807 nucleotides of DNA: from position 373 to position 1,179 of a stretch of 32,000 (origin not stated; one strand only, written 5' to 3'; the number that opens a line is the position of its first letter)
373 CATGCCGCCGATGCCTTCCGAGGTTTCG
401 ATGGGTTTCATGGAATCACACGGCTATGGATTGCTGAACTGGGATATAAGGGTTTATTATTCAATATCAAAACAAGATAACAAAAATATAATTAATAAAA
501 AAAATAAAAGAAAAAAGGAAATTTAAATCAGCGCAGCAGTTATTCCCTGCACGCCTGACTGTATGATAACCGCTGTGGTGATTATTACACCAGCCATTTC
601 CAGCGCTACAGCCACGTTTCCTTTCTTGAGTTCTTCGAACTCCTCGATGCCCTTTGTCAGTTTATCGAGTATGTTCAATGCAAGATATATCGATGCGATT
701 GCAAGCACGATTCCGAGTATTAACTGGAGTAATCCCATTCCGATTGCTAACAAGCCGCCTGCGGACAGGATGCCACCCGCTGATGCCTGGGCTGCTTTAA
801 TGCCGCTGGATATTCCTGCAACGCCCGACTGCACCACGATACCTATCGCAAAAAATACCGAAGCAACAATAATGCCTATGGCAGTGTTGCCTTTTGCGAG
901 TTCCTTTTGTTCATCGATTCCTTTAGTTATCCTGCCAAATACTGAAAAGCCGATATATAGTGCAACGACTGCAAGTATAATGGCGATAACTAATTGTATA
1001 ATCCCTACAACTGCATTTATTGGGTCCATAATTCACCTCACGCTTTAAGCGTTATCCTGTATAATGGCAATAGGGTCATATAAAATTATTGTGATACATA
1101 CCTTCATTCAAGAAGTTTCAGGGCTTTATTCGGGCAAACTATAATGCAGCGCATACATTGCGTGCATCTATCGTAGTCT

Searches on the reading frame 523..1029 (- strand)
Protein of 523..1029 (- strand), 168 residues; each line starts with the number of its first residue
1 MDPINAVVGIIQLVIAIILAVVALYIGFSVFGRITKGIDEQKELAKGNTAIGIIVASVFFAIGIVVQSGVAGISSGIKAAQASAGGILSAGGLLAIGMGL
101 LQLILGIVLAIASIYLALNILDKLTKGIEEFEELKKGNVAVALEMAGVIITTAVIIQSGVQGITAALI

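Call 85: search_protein_families(library=pfam, proteins=[window:523-1029:-], max_evalue=0.001)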
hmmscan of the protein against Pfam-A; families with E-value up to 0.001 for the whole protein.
window:523-1029:- (168 aa): 1 family
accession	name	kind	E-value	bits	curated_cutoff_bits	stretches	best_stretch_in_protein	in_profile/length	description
PF03994.20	DUF350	-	1.5e-20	74.1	26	2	99-162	5-67/133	Domain of Unknown Function (DUF350)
